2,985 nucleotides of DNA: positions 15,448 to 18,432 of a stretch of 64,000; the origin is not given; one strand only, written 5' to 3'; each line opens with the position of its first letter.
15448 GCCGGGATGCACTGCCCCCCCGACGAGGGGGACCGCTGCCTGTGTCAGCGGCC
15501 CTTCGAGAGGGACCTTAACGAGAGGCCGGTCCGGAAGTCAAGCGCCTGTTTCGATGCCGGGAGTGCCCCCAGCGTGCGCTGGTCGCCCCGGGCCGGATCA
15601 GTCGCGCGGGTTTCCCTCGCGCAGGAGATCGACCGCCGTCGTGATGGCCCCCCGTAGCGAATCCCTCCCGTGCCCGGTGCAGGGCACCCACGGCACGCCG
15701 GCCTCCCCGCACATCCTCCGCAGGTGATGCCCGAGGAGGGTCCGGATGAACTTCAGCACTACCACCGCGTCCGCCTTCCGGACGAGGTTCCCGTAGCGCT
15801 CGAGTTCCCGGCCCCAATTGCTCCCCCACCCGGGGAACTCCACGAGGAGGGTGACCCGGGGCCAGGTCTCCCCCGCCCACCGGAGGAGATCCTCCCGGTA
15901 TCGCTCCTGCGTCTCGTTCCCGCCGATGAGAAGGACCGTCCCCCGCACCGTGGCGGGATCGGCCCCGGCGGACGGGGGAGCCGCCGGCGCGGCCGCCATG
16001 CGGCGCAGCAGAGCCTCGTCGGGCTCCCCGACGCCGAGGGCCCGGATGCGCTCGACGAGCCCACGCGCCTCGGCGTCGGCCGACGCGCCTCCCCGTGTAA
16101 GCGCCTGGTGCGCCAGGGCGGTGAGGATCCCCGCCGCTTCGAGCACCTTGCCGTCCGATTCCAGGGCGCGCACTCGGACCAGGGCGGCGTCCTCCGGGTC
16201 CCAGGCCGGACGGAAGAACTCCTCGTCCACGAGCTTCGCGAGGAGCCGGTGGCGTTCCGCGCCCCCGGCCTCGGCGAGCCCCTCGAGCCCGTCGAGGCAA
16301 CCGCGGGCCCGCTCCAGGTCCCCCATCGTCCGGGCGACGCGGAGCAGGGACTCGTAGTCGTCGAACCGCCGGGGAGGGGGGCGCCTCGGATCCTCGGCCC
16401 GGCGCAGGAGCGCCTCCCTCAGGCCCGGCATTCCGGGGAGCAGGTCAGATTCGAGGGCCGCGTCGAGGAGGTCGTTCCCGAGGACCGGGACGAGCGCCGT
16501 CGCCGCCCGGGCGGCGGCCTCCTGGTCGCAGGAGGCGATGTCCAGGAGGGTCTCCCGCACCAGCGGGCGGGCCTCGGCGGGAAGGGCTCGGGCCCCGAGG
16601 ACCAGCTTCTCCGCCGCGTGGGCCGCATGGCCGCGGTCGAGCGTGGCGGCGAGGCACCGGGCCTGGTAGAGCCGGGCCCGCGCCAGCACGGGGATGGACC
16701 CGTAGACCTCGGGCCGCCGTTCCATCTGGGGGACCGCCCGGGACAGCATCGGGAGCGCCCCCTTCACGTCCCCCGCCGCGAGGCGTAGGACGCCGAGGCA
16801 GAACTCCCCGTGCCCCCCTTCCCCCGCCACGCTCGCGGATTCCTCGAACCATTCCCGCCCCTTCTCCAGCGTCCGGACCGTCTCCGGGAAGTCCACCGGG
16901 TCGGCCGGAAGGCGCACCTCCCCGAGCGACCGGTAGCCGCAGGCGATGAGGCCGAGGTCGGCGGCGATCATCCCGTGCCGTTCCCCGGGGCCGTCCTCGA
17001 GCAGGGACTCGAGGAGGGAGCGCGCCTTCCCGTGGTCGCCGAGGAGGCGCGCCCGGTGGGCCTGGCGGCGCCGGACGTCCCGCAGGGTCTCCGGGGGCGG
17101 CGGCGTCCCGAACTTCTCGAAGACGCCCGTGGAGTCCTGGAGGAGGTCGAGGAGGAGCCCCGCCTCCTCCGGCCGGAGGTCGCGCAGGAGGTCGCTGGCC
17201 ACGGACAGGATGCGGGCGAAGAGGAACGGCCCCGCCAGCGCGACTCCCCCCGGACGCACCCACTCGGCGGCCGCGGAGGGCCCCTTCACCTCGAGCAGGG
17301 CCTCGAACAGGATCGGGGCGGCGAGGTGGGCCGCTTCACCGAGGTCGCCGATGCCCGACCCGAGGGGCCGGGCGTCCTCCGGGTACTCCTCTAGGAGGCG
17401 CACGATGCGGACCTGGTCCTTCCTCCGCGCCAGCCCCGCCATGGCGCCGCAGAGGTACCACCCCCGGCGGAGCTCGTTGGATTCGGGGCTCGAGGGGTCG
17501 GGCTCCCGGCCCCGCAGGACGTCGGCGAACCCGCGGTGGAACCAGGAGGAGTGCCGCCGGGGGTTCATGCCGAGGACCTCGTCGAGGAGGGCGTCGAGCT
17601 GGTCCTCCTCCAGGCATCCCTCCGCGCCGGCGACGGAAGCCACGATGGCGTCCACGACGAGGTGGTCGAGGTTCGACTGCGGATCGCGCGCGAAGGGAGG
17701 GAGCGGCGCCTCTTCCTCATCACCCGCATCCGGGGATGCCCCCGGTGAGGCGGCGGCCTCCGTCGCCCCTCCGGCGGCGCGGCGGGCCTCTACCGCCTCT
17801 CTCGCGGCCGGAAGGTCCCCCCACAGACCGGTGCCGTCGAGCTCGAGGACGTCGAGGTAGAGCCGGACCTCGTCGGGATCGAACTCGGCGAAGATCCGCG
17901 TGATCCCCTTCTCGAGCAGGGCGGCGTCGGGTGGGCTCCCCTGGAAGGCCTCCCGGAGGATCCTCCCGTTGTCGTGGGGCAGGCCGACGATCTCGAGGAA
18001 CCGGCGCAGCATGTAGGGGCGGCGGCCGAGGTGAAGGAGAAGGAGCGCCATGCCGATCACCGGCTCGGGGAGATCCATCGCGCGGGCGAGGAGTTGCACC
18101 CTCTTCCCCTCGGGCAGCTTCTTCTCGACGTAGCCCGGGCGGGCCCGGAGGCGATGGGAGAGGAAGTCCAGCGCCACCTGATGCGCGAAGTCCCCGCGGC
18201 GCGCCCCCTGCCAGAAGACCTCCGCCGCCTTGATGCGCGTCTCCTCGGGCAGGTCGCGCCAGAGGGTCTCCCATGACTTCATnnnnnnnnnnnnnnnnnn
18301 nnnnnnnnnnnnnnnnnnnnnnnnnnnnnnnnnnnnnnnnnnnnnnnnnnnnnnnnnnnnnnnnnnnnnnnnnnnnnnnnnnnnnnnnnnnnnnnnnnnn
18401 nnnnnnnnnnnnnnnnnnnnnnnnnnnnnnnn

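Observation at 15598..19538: Translationally coupled three-gene operon of unknown function (Zn-ribbon protein / 181-aa protein / 894-aa helical-repeat protein with Rossmann-like C-terminus) inside the defence island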

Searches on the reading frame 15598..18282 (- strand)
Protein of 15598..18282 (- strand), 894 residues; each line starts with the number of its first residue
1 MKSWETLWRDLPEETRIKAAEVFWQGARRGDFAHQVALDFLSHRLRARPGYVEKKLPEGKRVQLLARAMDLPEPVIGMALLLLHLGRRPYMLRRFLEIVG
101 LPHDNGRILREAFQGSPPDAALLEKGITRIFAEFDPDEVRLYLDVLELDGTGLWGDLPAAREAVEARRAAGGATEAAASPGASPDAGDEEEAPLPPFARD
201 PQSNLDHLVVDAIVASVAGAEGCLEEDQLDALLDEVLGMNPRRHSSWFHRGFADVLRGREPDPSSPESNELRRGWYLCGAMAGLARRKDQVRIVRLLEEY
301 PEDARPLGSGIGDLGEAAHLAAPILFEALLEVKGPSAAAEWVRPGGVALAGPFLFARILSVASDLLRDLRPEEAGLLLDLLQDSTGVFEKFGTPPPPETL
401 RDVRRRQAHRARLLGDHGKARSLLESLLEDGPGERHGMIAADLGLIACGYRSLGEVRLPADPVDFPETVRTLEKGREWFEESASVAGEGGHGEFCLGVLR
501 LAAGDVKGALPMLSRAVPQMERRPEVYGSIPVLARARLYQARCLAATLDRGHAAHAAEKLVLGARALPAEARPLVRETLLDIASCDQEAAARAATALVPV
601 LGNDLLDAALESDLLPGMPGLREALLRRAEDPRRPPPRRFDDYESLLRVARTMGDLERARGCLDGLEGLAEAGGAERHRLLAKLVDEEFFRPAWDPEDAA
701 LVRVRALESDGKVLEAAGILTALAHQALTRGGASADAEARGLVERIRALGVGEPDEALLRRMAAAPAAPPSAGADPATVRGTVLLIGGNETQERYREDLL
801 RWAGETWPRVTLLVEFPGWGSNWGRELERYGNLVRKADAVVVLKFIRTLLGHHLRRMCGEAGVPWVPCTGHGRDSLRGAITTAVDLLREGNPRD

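Call 3: search_protein_families(library=pfam, proteins=[window:15598-18282:-], max_evalue=1)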
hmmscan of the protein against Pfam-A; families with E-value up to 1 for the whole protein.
window:15598-18282:- (894 aa): 2 families
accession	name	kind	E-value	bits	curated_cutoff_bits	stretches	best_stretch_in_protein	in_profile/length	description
PF01239.28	PPTA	-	0.12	12.6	29.5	1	231-252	6-27/32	Protein prenyltransferase alpha subunit repeat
PF10069.14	DICT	-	0.16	12.4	23.8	1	811-845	46-79/129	Sensory domain in DIguanylate Cyclases and Two-component system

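Call 4: search_protein_families(library=padloc, proteins=[window:15598-18282:-], max_evalue=1)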
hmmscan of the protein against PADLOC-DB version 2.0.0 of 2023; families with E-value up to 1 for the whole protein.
window:15598-18282:- (894 aa): 0 families

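Call 5: search_protein_families(library=ncbifam, proteins=[window:15598-18282:-], max_evalue=1)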
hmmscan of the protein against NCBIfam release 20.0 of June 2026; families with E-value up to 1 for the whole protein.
window:15598-18282:- (894 aa): 0 families

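Call 7: find_homologous_proteins(query=window:15598-18282:-)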
Query window:15598-18282:- (894 aa): 12 proteins with E <= 0.001 among 8000 candidates.
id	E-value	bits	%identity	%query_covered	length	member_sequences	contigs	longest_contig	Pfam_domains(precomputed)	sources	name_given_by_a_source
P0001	0.0e+0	1974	100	100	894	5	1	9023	-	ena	-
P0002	0.0e+0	1117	61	99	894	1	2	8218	-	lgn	-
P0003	0.0e+0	1100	60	99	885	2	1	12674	-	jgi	-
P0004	0.0e+0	1094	59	99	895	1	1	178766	PF13428.13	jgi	jgi:hypothetical protein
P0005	0.0e+0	1074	60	99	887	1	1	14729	-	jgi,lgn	jgi:hypothetical protein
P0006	0.0e+0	1074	59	99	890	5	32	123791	-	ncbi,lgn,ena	-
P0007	0.0e+0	1025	57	98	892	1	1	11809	-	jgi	jgi:hypothetical protein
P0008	1.2e-160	555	40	99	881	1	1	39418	-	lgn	-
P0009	3.0e-137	477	37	99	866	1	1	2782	-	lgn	-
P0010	8.6e-86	307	33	90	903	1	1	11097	-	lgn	-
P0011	3.3e-56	209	30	77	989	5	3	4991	-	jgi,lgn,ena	-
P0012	9.8e-49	184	31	79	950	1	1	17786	-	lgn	-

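Call 9: find_encoding_contigs(protein=P0006, flank=10000, max_places=3)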
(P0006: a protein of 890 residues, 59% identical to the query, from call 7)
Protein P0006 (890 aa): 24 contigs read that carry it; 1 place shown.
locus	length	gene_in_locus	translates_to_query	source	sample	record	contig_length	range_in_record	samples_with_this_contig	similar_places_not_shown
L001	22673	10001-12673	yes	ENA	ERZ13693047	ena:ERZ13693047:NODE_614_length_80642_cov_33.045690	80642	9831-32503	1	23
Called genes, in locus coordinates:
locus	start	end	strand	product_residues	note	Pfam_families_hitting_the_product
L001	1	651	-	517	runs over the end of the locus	-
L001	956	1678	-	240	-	-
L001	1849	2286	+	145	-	PF04343:DUF488, PF22751:DUF488-N3a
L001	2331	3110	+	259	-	-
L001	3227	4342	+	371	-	PF22548:AEP-TOTE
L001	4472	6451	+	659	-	PF13191:AAA_16, PF09848:SLFN-g3_helicase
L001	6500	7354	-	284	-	-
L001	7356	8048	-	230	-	PF04250:DUF429 (weak)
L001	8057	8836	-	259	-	PF13091:PLDc_2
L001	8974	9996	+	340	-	PF13391:HNH_2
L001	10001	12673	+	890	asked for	-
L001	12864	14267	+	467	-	PF18862:ApeA_NTD1, PF18739:HEPN_Apea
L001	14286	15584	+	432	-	-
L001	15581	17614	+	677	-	PF13091:PLDc_2 (faint)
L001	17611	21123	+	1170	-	PF00270:DEAD (faint), PF04851:ResIII, PF00176:SNF2-rel_dom (faint), PF00271:Helicase_C (weak)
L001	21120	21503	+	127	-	PF10722:YbjN (weak)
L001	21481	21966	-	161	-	-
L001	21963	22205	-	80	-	-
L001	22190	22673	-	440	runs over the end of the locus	-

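Call 10: find_encoding_contigs(protein=P0004, flank=10000, max_places=2)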
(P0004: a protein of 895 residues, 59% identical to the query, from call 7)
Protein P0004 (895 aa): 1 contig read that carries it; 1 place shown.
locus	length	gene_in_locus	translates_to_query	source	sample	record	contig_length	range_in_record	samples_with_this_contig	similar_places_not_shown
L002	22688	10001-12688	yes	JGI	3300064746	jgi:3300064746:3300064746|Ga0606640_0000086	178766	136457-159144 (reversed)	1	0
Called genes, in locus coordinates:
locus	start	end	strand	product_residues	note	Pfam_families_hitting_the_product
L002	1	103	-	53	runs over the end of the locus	-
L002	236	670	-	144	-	PF13470:PIN_3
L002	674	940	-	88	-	PF02604:PhdYeFM_antitox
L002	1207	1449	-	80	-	-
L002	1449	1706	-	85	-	-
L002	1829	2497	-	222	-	PF09664:DUF2399 (weak)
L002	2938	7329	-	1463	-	-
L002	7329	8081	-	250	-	-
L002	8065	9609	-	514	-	-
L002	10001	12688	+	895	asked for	PF13428:TPR_14 (faint)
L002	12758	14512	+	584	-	PF03235:GmrSD_N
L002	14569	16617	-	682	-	PF20442:BrxL_N, PF13337:BrxL_ATPase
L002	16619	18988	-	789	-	PF08665:PglZ (faint)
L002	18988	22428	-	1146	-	PF20473:MmeI_Mtase, PF07669:Eco57I, PF02384:N6_Mtase (weak)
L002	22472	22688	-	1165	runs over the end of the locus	-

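Call 11: find_encoding_contigs(protein=P0008, flank=10000, max_places=2)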
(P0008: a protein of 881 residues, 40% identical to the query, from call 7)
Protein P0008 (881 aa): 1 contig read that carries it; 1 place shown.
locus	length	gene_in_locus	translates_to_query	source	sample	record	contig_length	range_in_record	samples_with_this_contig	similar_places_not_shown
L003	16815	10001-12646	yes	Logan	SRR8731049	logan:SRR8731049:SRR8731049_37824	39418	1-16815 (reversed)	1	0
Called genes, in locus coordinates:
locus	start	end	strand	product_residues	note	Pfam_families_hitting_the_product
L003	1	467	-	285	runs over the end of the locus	-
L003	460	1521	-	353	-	PF24034:DUF7343 (weak), PF01047:MarR (weak), PF12802:MarR_2, PF13412:HTH_24 (weak)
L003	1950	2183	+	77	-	PF09720:Unstab_antitox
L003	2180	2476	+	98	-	PF05016:ParE_toxin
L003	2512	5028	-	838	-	PF22548:AEP-TOTE, PF00270:DEAD (weak), PF04851:ResIII, PF00271:Helicase_C (weak)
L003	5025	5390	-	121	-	PF18480:DUF5615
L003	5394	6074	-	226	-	PF04255:DUF433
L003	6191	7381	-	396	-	-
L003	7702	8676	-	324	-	PF13424:TPR_12 (faint), PF13428:TPR_14 (faint), PF13432:TPR_16 (faint), PF07719:TPR_2 (weak)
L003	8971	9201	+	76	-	PF19891:DUF6364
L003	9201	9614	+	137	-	PF01850:PIN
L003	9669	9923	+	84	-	-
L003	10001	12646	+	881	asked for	-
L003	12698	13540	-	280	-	-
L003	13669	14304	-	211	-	-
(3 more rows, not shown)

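Call 16: find_encoding_contigs(protein=P0002, flank=10000, max_places=2)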
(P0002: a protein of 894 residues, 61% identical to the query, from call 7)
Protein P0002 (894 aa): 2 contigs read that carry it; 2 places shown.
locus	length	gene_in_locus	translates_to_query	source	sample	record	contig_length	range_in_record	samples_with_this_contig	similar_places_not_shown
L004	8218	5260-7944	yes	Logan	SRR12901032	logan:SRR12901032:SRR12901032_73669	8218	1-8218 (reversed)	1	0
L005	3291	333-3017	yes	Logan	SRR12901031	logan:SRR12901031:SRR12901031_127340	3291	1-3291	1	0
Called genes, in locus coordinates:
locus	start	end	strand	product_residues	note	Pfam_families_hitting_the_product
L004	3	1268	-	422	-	?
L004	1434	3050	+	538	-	PF13191:AAA_16 (faint), PF00004:AAA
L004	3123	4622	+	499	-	PF11074:DUF2779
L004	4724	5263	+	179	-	-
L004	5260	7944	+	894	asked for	-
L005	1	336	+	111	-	?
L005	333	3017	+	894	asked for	-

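Call 19: find_related_loci(query=A1, collection=genome_contigs, flank=8000)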
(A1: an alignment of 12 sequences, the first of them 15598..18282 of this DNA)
Query A1 (894 aa) in genome_contigs; peptide patterns used: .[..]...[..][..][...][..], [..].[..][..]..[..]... (x = any residue, [..] = any of these).
199 stretches matched a pattern; 56 encode a relative of the query (tblastn E <= 1e-3); 56 distinct loci.
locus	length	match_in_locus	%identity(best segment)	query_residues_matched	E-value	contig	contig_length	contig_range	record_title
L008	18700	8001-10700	36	4-880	3e-103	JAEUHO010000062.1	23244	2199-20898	MAG: Planctomycetia bacterium isolate new MAG-19 k141_1237531, whole genome shotgun sequence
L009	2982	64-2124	37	203-888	3e-90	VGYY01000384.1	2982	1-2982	MAG: Planctomycetota bacterium isolate M_DeepCast_50m_m2_133 M_DeepCast_50m_m2_133_Ga0194121_10056766, whole genome shot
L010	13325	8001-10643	31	3-880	2e-86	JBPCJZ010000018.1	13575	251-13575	MAG: Gemmatimonadota bacterium isolate TH_ant_mag_39 S1Ck127_438504_flag_0_multi_40.3846_len_13575, whole genome shotgun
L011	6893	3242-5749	30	54-880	2e-84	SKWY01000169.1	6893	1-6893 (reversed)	MAG: Deltaproteobacteria bacterium isolate CSSed162cmB_222 CSSed16-2cmB-51100, whole genome shotgun sequence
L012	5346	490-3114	31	7-883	2e-82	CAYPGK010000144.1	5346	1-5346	MAG TPA_asm: uncultured Gemmatimonadaceae bacterium isolate SRP268622_co1_34 genome assembly, contig: NODE_38630_length_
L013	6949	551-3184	30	6-888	4e-80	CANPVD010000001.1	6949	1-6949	MAG: uncultured bacterium isolate 3300026127_2 genome assembly, contig: 3300026127.a:Ga0209956_1000748, whole genome sho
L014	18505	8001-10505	31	57-887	4e-77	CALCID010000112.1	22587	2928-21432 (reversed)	MAG TPA_asm: uncultured bacterium isolate SRR5251193_bin.0_CONCOCT_v1.1_MAG genome assembly, contig: ERZ795068.2647, who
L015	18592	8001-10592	31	3-872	5e-72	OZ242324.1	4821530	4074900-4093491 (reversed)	MAG: Longimicrobiales bacterium isolate 07de4c10-1fa3-4f23-aeab-92fd89ad4539 genome assembly, chromosome: 1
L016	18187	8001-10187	31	162-885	4e-71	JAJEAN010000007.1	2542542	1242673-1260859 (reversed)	MAG: Candidatus Latescibacterota bacterium isolate jk18x7bins.54 k141_2599900, whole genome shotgun sequence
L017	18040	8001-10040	32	203-885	1e-70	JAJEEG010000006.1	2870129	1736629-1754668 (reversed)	MAG: Candidatus Latescibacterota bacterium isolate p16x34bins.14 k141_287726, whole genome shotgun sequence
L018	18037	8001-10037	32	203-885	2e-67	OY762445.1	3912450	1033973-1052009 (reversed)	MAG: bacterium isolate 4d88f91b-64ba-49ef-9c7d-4906d56127d1 genome assembly, chromosome: 1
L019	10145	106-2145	31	203-885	4e-67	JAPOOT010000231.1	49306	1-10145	MAG: Gemmatimonadetes bacterium isolate APA_bin_41 c_000000070016, whole genome shotgun sequence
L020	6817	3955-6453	31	41-884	9e-67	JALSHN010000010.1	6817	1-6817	MAG: Gammaproteobacteria bacterium isolate 354-166_metabat1_scaf2bin.094 354-166_scaffold_10844_c1, whole genome shotgun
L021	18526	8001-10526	28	34-883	2e-64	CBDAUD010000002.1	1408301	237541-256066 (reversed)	MAG: bacterium isolate 878a0cea-2b96-4014-b147-88fee9e3d867 genome assembly, contig: contig_2, whole genome shotgun sequ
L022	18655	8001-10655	30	7-888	2e-61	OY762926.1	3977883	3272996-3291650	MAG: Gemmatimonadota bacterium isolate 6e3ee631-f785-49ea-85f7-2f24cfa146af genome assembly, chromosome: 1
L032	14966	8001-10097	32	205-885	2e-48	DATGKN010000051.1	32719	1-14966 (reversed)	MAG TPA_asm: Chloroflexota bacterium isolate SMAG_U9860 k141_133711, whole genome shotgun sequence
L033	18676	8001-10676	28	1-883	2e-48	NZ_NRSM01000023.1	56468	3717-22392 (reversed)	Ectothiorhodospira shaposhnikovii strain DSM 243 scaffold0023, whole genome shotgun sequence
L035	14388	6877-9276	27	84-885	4e-46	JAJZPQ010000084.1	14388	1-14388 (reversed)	MAG: Proteobacteria bacterium isolate SKS1.bin129 NODE_7501_length_14388_cov_4.973705, whole genome shotgun sequence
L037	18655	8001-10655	26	1-883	3e-44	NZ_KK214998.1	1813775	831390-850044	Ectothiorhodospira haloalkaliphila ATCC 51935 EcthaDRAFT_EHB.4, whole genome shotgun sequence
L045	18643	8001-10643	29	3-883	3e-72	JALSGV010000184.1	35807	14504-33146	MAG: Gammaproteobacteria bacterium isolate 354-166_maxbin2_scaf2bin.143 354-166_scaffold_744_c2, whole genome shotgun se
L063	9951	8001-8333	33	188-296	3e-9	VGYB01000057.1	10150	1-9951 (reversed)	MAG: Planctomycetota bacterium isolate K_Offshore_120m_m2_148 K_Offshore_120m_m2_148_Ga0194131_10012076, whole genome sh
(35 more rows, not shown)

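Call 20: find_related_loci(query=A1, collection=metagenome_contigs, flank=8000)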
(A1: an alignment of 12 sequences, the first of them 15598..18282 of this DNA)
Query A1 (894 aa) in metagenome_contigs; peptide patterns used: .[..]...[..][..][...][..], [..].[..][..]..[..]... (x = any residue, [..] = any of these).
232 stretches matched a pattern; 79 encode a relative of the query (tblastn E <= 1e-3); 79 distinct loci.
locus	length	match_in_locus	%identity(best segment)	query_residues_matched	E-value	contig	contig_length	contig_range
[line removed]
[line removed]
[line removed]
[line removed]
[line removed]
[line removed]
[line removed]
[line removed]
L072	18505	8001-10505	32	57-887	2e-78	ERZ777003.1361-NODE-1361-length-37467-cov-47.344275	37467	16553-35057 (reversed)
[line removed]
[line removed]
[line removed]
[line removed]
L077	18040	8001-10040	31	203-885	3e-67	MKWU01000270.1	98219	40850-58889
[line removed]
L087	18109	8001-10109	31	181-888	3e-56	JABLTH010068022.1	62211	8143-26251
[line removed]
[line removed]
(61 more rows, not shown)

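Call 40: search_solved_structures(query=A1, max_evalue=1)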
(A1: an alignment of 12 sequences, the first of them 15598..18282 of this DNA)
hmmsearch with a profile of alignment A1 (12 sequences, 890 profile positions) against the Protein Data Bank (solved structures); distinct sequences matched with E-value up to 1: 5.
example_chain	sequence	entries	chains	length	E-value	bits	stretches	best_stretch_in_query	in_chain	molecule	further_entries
2q7f_A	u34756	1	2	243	0.0036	18.7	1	470-581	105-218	YrrB protein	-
4mal_A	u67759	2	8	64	0.15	13.3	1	702-745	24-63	Motility protein FimV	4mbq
6xu6_Cp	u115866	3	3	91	0.61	11.3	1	847-882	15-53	60S ribosomal protein L37a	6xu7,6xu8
4v6w_Cp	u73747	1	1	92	0.61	11.3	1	847-882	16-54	60S ribosomal protein L37a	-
9mm5_A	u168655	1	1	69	0.82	10.9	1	493-548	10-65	De novo designed minibinder - dC2_049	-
